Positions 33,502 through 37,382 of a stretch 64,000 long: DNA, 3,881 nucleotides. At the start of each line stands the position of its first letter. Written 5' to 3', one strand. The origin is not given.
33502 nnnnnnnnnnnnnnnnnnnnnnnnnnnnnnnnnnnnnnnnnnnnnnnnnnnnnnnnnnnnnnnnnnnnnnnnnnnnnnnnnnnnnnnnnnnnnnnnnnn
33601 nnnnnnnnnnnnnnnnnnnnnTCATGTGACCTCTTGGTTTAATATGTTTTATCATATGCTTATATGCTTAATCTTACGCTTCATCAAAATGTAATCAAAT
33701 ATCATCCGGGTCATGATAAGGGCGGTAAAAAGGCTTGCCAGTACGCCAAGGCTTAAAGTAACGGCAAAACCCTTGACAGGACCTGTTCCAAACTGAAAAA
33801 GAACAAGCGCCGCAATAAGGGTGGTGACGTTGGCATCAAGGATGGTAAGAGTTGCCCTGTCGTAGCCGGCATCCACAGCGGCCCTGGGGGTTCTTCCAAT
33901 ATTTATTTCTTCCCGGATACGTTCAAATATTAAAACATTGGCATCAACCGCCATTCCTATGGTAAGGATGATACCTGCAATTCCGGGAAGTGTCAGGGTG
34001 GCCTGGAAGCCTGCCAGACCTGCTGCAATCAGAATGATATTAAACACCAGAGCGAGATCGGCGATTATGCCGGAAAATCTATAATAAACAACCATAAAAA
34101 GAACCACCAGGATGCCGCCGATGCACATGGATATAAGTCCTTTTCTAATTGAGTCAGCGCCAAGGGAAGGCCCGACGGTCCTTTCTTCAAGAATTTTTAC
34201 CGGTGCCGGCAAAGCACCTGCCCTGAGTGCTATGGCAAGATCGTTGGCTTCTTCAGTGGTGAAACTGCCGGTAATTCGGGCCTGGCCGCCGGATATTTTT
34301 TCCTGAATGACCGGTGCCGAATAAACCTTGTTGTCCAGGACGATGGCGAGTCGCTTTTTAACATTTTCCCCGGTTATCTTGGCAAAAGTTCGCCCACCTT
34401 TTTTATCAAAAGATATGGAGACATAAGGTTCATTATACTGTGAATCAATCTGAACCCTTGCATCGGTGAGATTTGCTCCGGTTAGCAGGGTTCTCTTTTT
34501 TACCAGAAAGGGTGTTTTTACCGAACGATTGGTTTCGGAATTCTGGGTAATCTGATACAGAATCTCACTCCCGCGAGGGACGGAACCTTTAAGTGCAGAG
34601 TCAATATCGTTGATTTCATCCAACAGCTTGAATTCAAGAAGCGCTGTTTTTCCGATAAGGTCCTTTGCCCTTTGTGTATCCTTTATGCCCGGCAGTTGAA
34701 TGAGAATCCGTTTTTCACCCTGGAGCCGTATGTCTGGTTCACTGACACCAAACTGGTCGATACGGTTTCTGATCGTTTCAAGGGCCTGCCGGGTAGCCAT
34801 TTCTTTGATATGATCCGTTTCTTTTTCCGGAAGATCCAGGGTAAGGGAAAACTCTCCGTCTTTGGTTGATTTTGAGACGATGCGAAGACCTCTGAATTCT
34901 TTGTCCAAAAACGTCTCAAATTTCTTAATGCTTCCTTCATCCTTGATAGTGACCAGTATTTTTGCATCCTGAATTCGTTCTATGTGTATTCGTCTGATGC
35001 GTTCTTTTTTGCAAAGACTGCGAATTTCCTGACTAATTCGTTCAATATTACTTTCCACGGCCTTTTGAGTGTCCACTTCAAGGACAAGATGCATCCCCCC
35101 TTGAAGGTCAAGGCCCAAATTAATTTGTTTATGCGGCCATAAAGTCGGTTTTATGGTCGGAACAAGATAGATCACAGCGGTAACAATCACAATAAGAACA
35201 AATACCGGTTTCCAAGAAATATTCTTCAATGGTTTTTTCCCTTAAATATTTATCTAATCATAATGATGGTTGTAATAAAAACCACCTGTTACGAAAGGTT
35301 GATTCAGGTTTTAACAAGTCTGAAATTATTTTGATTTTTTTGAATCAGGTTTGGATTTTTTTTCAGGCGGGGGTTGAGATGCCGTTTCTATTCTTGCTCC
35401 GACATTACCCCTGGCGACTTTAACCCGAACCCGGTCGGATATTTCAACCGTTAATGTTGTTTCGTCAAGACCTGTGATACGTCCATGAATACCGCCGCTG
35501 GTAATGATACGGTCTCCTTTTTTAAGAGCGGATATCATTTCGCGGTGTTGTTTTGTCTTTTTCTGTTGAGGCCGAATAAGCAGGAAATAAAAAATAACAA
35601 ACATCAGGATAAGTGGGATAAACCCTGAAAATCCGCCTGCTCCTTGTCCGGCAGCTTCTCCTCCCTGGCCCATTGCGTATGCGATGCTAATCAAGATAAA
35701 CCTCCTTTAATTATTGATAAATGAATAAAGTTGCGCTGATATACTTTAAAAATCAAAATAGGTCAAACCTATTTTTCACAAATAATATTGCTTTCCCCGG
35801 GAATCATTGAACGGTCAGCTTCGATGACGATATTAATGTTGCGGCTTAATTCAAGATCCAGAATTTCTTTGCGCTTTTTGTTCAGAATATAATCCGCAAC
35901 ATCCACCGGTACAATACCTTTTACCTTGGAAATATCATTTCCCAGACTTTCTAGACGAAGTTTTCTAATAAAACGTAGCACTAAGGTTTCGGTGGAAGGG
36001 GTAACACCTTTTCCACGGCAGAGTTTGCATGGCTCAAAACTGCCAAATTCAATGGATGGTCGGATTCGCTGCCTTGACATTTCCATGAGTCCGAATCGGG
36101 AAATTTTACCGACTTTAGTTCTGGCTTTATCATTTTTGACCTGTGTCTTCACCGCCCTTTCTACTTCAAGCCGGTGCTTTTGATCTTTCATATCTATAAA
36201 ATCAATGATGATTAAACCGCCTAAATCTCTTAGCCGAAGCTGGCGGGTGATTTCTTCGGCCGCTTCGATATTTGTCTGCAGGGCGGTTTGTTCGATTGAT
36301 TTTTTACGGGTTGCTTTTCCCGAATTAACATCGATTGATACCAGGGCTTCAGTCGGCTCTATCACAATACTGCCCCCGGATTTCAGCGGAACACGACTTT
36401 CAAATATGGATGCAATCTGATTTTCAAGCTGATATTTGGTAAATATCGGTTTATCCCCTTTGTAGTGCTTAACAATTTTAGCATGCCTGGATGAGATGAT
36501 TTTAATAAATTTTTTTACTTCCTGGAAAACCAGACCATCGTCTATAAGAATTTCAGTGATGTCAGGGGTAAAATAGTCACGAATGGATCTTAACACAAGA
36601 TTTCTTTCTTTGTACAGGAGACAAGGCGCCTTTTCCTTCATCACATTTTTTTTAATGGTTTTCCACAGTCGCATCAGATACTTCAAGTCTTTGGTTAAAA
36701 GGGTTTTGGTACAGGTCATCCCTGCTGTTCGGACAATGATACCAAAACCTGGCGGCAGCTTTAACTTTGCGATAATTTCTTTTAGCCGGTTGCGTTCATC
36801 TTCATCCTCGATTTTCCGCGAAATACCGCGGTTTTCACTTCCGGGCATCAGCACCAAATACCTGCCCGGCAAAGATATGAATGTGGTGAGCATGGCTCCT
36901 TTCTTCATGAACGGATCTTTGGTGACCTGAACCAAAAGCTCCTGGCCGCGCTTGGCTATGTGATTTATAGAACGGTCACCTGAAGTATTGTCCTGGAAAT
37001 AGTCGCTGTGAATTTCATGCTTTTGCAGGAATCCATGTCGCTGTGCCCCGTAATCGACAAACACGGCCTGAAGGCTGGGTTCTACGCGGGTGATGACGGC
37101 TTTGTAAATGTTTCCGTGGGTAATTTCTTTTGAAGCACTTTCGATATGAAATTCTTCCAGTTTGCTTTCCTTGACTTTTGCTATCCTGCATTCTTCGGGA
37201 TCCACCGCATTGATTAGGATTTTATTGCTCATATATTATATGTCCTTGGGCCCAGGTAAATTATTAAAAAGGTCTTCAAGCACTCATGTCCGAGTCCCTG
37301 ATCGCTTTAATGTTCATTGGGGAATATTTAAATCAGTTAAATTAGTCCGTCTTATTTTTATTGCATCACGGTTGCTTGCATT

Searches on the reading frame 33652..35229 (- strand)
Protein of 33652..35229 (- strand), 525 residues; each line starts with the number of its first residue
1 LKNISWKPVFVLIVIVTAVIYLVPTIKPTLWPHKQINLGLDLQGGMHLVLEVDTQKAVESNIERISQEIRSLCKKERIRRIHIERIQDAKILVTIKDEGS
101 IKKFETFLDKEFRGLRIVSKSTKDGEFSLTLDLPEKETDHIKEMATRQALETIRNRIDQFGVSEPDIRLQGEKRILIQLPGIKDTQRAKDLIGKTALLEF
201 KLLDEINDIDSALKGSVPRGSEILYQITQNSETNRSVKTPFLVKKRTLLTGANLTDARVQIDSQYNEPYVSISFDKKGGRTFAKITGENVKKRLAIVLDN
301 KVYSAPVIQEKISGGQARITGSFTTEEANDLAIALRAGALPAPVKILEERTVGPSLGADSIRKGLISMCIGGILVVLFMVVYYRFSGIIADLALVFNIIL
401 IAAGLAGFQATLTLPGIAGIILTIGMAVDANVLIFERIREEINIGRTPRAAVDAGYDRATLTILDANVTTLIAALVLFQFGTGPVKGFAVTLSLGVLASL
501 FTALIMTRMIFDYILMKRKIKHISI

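Call 54: search_protein_families(library=pfam, proteins=[window:33652-35229:-], max_evalue=0.00001)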
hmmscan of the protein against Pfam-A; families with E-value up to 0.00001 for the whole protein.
window:33652-35229:- (525 aa): 5 families
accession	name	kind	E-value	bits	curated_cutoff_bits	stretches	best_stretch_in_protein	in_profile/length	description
PF22599.2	SecDF_P1_head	-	1.8e-44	150.7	27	1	236-342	8-114/114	SecDF, P1 head subdomain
PF21760.3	SecD_1st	-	3.1e-27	94.2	27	1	147-204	2-59/60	Protein translocase subunit SecDF, P1 domain, N-terminal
PF02355.23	SecD_SecF_C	-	1.1e-18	67.8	20.5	1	344-512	13-184/189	Protein export membrane protein SecD/SecF, C-terminal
PF07549.19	Sec_GG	-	4.2e-07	29.7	20.3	1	31-55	3-27/28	SecD/SecF GG Motif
PF03176.21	MMPL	-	9.1e-07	28.6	20.5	1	388-504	177-292/333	MMPL family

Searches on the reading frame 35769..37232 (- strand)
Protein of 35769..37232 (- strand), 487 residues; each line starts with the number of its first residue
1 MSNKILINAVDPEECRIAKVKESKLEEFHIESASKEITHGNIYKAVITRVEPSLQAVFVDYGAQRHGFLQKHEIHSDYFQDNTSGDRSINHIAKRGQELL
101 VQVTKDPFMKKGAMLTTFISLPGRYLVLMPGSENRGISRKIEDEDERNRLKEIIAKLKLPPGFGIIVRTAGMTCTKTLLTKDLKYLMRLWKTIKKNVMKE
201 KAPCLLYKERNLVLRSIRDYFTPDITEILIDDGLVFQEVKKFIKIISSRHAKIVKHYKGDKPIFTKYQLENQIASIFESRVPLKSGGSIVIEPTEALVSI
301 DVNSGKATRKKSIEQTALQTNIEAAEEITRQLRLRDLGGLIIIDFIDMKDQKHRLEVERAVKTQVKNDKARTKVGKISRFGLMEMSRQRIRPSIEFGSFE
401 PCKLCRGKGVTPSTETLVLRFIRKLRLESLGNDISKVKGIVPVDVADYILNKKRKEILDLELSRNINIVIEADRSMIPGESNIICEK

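Call 54: search_protein_families(library=pfam, proteins=[window:35769-37232:-], max_evalue=0.00001)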
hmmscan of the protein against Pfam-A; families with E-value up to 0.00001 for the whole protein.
window:35769-37232:- (487 aa): 3 families
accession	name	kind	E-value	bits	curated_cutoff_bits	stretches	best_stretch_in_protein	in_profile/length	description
PF10150.14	RNase_E_G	-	5.3e-107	357.7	25.5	1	120-389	1-269/270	Ribonuclease E/G family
PF20833.2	RNase_E_G_Thio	-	7.3e-19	68.1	26.8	1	401-482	1-82/86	RNase E/G, Thioredoxin-like domain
PF00575.29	S1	-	4.8e-07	30.5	22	1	38-105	3-61/74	S1 RNA binding domain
